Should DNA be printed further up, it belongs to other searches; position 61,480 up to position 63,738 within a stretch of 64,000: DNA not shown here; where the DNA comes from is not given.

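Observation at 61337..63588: phi29-like family B DNA polymerase with non-canonical motif C (NTDG) next to a histone-H1-like gene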

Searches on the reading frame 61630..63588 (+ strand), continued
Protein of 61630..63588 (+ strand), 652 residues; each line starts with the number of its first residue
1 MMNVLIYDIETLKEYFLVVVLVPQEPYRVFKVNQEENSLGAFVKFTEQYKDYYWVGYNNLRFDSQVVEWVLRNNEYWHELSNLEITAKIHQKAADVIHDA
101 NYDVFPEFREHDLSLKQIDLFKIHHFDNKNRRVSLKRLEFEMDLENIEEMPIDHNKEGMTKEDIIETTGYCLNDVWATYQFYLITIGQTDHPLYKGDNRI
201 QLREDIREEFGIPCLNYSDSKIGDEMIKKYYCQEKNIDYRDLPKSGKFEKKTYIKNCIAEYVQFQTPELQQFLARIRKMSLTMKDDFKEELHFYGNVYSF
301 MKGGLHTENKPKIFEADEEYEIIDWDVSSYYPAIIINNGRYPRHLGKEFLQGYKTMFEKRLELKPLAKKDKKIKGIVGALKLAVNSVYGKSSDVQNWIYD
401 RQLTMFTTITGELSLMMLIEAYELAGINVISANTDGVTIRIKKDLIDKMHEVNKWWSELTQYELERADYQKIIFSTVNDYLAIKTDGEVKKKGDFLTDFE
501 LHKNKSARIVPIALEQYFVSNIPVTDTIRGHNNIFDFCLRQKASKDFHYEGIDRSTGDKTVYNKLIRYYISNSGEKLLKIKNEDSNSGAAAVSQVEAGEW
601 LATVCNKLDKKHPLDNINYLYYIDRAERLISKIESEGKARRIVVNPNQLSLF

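Call 27: search_solved_structures(query=A1, max_evalue=1, show_alignments=3)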
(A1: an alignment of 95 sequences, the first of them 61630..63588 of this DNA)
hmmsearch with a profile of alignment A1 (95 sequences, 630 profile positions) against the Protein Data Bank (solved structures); distinct sequences matched with E-value up to 1: 96 (the best 60 are shown).
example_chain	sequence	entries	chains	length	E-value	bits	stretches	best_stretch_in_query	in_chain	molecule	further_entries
1wns_A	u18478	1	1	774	8.8e-16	60.4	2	345-498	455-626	DNA POLYMERASE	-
4k8z_A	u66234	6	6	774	8.9e-16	60.4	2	345-498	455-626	DNA polymerase | DNA polymerase,DNA polymerase,DNA polymerase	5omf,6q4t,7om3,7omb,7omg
8s84_A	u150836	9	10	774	1e-15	60.2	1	310-498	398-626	DNA polymerase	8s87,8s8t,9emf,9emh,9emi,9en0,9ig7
1wn7_A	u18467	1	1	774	1.4e-15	59.8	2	345-498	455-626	Family B DNA Polymerase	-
5vu5_A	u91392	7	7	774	2.6e-15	58.9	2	345-498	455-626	DNA polymerase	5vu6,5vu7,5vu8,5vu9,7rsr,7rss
1qht_A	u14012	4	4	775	3.3e-15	58.5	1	311-498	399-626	PROTEIN (DNA POLYMERASE) | DNA polymerase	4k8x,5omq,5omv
6is7_A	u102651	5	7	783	9.5e-15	57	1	311-498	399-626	DNA polymerase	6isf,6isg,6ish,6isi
6wya_A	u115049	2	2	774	5.6e-14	54.5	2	345-498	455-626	DNA polymerase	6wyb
7tqw_A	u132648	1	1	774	2e-13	52.6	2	345-494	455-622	DNA polymerase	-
7rsu_A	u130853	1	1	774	2.1e-13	52.6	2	345-494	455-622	DNA polymerase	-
1d5a_A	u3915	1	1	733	2.5e-13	52.3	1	345-498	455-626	PROTEIN (DNA POLYMERASE)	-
1qqc_A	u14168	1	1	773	2.8e-13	52.2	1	345-498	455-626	DNA POLYMERASE II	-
4fm2_A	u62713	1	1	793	3.1e-13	52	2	345-488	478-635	DNA polymerase 1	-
4flt_A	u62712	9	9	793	3.1e-13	52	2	345-488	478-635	DNA polymerase 1 | Pyrococcus abyssi B family DNA polymerase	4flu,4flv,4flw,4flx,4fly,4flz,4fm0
1tgo_A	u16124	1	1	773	6.4e-13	51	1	310-498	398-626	PROTEIN (THERMOSTABLE B DNA POLYMERASE)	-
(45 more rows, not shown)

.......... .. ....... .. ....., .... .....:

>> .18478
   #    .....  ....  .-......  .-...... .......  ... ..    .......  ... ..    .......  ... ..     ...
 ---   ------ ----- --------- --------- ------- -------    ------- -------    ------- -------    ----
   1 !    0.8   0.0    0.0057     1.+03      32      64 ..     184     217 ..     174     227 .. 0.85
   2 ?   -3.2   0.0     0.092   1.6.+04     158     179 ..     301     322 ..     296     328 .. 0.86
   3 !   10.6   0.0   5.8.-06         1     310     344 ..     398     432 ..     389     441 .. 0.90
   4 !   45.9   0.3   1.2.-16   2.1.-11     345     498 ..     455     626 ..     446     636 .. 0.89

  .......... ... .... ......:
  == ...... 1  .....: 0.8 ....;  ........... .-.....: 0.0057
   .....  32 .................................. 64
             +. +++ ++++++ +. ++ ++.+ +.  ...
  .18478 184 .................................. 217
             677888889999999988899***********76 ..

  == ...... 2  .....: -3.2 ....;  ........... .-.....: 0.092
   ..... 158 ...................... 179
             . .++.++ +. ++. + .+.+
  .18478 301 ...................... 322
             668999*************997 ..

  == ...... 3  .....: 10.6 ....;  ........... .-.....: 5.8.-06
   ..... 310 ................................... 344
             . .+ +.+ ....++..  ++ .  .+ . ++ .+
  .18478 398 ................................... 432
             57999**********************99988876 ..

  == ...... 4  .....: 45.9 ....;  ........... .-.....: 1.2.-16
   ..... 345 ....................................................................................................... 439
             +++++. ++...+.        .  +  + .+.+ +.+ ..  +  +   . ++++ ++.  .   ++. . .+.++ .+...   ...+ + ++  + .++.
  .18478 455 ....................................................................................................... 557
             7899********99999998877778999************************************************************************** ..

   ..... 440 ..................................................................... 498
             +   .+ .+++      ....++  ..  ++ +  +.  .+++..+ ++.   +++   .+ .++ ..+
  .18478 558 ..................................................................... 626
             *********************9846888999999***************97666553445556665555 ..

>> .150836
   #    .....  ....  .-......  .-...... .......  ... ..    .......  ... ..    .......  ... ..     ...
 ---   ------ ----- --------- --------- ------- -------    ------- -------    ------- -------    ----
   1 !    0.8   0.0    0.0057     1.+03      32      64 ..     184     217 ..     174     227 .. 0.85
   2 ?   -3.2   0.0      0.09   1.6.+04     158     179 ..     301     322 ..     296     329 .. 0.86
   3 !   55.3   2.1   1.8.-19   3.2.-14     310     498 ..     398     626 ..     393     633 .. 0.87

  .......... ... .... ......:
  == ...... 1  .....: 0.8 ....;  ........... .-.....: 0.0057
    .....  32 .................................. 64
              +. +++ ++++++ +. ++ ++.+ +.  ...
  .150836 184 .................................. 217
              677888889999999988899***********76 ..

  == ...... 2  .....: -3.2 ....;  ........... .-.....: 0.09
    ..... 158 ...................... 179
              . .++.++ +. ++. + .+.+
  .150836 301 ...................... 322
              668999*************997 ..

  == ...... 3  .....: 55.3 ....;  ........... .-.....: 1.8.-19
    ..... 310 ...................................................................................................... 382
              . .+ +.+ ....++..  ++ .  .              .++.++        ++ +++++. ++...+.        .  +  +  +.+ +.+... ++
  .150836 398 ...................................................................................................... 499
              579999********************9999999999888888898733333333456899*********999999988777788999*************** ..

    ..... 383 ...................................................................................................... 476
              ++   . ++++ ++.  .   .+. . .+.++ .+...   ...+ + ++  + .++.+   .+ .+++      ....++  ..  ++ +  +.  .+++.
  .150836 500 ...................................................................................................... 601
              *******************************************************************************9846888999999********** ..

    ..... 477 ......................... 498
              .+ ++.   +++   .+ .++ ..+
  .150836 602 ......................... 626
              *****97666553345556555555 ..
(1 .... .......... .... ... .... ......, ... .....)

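Call 29: find_encoding_contigs(protein=P0022, flank=10000, max_places=2)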
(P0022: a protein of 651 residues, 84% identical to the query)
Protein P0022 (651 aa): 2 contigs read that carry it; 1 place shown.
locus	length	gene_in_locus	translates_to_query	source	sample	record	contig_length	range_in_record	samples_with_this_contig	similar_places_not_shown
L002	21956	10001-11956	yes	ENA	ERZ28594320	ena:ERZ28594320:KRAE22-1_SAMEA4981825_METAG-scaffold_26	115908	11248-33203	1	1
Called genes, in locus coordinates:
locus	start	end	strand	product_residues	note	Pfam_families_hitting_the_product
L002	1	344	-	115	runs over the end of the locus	-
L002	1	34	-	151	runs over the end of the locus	PF00216:Bac_DNA_binding (weak)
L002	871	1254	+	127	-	-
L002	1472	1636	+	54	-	-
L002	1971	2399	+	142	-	-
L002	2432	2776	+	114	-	-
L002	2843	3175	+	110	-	-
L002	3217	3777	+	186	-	-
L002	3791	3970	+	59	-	-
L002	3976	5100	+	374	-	PF13450:NAD_binding_8, PF03275:GLF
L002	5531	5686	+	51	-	-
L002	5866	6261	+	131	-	-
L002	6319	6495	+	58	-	-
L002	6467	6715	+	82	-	-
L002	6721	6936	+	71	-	-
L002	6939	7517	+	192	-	-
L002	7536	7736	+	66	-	-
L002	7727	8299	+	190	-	-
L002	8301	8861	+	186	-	-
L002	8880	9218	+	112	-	-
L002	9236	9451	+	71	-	-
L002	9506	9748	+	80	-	-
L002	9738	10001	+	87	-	-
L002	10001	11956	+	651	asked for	-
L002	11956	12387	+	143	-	-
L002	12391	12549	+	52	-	-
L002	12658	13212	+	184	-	-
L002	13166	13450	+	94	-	-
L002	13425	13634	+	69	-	-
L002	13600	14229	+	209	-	-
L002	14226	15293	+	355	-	PF03796:DnaB_C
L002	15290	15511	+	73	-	-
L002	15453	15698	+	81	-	-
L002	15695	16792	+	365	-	PF04851:ResIII (faint), PF00271:Helicase_C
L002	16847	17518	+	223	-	-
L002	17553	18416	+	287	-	-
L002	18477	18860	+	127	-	PF19662:DUF6165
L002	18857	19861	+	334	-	-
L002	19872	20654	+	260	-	PF06067:DUF932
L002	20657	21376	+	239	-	PF03167:UDG (faint)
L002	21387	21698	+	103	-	-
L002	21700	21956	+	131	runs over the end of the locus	-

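Call 31: search_protein_families(library=phrogs, proteins=[L002:11956-12387:+, L002:12658-13212:+, L002:13600-14229:+, L002:14226-15293:+, L002:15695-16792:+, L002:16847-17518:+, L002:17553-18416:+, L002:18857-19861:+, L002:19872-20654:+, L002:20657-21376:+], max_evalue=0.001)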
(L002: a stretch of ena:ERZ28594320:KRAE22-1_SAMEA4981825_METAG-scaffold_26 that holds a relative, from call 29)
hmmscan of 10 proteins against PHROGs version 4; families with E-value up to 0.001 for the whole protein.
L002:11956-12387:+ (143 aa): 0 families

L002:12658-13212:+ (184 aa): 1 family
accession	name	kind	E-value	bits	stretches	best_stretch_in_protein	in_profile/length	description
phrog_37401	-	unknown function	8e-05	23.8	1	1-51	1-51/145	-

L002:13600-14229:+ (209 aa): 0 families

L002:14226-15293:+ (355 aa): 5 families
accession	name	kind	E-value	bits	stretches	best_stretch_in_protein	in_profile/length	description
phrog_19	-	DNA, RNA and nucleotide metabolism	1.1e-16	61.9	1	175-340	452-590/621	DnaB-like replicative helicase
phrog_15558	-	unknown function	9.1e-16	59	1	139-330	197-400/403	-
phrog_239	-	DNA, RNA and nucleotide metabolism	2.8e-08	34.2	0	181-271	465-553/801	DNA primase/helicase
phrog_243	-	DNA, RNA and nucleotide metabolism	7.8e-07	29.3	1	167-332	125-270/273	DnaB-like replicative helicase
phrog_11530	-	unknown function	0.0001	23.2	1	168-275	17-117/184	-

L002:15695-16792:+ (365 aa): 2 families
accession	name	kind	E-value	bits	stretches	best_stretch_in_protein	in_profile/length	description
phrog_16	-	DNA, RNA and nucleotide metabolism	1.3e-15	57.7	1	1-337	271-596/986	DNA helicase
phrog_62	-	DNA, RNA and nucleotide metabolism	4.7e-07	28.6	1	8-134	701-849/1881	DNA helicase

L002:16847-17518:+ (223 aa): 3 families
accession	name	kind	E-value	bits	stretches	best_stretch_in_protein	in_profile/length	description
phrog_2872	-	DNA, RNA and nucleotide metabolism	1.6e-56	192.3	1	4-223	3-212/219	Sak4-like ssDNA annealing protein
phrog_124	-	DNA, RNA and nucleotide metabolism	1.2e-15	58.8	1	4-222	44-261/382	Sak4-like ssDNA annealing protein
phrog_505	-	other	0.00057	20.4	1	3-88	2-86/295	polynucleotide kinase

L002:17553-18416:+ (287 aa): 0 families

L002:18857-19861:+ (334 aa): 1 family
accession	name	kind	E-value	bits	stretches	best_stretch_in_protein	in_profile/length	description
phrog_12622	-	DNA, RNA and nucleotide metabolism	6.7e-35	121.9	1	10-327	26-362/415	DNA primase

L002:19872-20654:+ (260 aa): 2 families
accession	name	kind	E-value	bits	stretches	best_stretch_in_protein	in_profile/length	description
phrog_1221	-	unknown function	2.6e-06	27.8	1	24-183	105-269/355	-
phrog_12094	-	unknown function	7e-05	23.1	1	80-161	99-178/281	-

L002:20657-21376:+ (239 aa): 1 family
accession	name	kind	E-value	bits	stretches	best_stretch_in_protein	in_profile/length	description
phrog_12143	-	unknown function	1.1e-32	114.3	1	8-232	4-227/227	-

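Call 33: predict_structure(alignment_id=A1)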
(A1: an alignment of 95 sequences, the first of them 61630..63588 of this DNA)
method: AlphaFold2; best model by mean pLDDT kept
length: 652 residues; sequences in the alignment: 95
mean_pLDDT: 96.0   pTM: 0.93
mean pLDDT of the five models: 96.0, 95.7, 95.7, 95.7, 95.6
residues with pLDDT >= 90: 629; 70-90: 9; 50-70: 12; < 50: 2
segments of 3 or more residues with pLDDT < 50: none
pLDDT, mean of each block of 10 residues (from residue 1): 95 98 97 98 98 98 98 97 98 97 95 98 96 98 97 96 98 98 98 96 94 96 95 97 93 98 98 98 95 97 95 98 97 97 97 96 95 92 94 96 97 98 98 97 98 98 98 96 98 97 98 98 98 98 97 97 98 98 97 96 97 94 97 87 56 63
secondary structure, 60 per line:
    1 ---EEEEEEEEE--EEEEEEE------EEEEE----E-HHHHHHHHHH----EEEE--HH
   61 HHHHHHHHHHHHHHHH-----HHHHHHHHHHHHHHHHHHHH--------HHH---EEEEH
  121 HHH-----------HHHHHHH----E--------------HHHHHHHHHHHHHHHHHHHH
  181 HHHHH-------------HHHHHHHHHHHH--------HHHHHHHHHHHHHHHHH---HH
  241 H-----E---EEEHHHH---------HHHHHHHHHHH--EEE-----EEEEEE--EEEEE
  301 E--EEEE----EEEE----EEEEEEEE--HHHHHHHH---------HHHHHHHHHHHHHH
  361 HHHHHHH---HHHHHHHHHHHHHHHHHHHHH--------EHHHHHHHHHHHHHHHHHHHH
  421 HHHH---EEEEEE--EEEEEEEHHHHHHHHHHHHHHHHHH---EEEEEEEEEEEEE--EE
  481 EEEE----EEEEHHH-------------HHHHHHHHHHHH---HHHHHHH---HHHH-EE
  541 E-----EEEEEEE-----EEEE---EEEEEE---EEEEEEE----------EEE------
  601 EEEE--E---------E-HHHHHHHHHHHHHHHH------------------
elements in order: E4-12 E15-21 E28-32 H39-48 E53-56 H59-76 H82-101 E116-119 H120-123 H135-141 H161-185 H199-210 H219-235 E251-253 H254-257 H267-277 E280-282 E288-293 E296-301 E304-307 E312-315 E320-327 H330-337 H347-367 H371-391 H401-424 E428-433 E436-442 H443-460 E464-476 E479-484 E489-492 H509-520 H524-530 H534-537 E539-541 E547-553 E559-562 E566-571 E575-581 E592-594 E601-604 H619-634

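Call 35: fold_search(model_id=the predicted structure, library=pdb)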
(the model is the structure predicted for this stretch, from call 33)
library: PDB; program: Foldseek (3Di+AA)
matches with E <= 10: 700; with E <= 0.001: 291
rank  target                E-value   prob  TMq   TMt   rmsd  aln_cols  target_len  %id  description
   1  4k8x_A                8.6e-16  1.00  0.54  0.47   9.3       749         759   14  Binary complex of 9N DNA polymerase in the replicative state (released 2013-06-26)
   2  5mdn_A                2.2e-15  1.00  0.43  0.38  10.3       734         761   15  Structure of the family B DNA polymerase from the hyperthermophilic archaeon Pyrobaculum calidifontis (released 2016-12-14)
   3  9oat_A                4.4e-15  1.00  0.50  0.44   9.7       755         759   14  TNA polymerase, 5-270, binary complex (released 2025-12-10)
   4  7b0f_A                6.5e-15  1.00  0.51  0.47   8.9       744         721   14  TgoT_6G12 Binary complex (released 2020-12-30)
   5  6wya_A                7.5e-15  1.00  0.48  0.42  11.9       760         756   14  RTX (Reverse Transcription Xenopolymerase) in complex with a DNA duplex and dAMPNPP (released 2020-08-19)
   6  3a2f_A                9.1e-15  1.00  0.52  0.45   9.8       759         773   14  Crystal Structure of Pyrococcus furiosus DNA polymerase/PCNA monomer mutant complex (released 2009-11-03)
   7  4ail_C                1.2e-14  1.00  0.53  0.47   9.8       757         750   14  Crystal Structure of an Evolved Replicating DNA Polymerase (released 2012-03-07)
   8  7b0g_A                1.3e-14  1.00  0.51  0.46   9.3       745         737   14  TgoT_6G12 binary with 2 hCTPs (released 2020-12-30)
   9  4k8z_A                1.4e-14  1.00  0.53  0.47   9.5       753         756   14  KOD Polymerase in binary complex with dsDNA (released 2013-06-26)
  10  7b0h_F                1.4e-14  1.00  0.49  0.43   9.5       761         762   14  TgoT_6G12 Ternary complex (released 2021-01-13)
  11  7b07                  2.1e-14  1.00  0.52  0.46   9.4       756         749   14  TgoT_6G12 apo (released 2020-12-30)
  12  5iud_A                2.1e-14  1.00  0.47  0.37  12.0       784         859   14  Human DNA polymerase alpha in binary complex with a DNA:DNA template-primer (released 2016-04-13)
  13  8g9l_A                2.2e-14  1.00  0.49  0.38   9.8       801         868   15  DNA initiation subcomplex of Xenopus laevis DNA polymerase alpha-primase (released 2023-04-12)
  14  8v6g_A                2.2e-14  1.00  0.49  0.33   9.8       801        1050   15  DNA initiation complex (configuration 1) of Xenopus laevis DNA polymerase alpha-primase (released 2023-12-20)
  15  9oaw_A                2.4e-14  1.00  0.50  0.44   9.8       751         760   13  TNA polymerase, 10-92, binary complex (released 2025-12-10)
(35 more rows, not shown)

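Call 42: get_annotated_region(hit=H107, flank=3000)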
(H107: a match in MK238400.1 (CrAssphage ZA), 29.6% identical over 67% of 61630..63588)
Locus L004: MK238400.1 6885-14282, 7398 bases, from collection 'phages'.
description: CrAssphage ZA, complete genome.
organism: CrAssphage ZA (NCBI taxid 2507125)
taxonomy: Viruses; Duplodnaviria; Heunggongvirae; Uroviricota; Caudoviricetes; Crassvirales; Intestiviridae; Crudevirinae; Carjivirus
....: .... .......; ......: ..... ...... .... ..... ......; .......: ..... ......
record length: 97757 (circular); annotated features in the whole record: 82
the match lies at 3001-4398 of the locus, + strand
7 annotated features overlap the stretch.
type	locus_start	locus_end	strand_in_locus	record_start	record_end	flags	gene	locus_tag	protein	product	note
CDS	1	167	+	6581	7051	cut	-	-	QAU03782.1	hypothetical protein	-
CDS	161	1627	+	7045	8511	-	-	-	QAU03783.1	putative DNA helicase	-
CDS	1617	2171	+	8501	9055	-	-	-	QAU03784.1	putative uracil-DNA glycosylase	-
CDS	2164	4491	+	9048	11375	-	-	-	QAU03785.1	putative DNA polymerase family B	-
CDS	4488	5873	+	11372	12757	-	-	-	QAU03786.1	putative SWI2/SNF2 ATPase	putative SWI2/SNF2 ATPase%2C non-canonical Walker A motif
CDS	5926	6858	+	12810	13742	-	-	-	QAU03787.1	putative recombinase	putative RecT phage RecT recombinase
CDS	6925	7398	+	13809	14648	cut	-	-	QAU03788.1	hypothetical protein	-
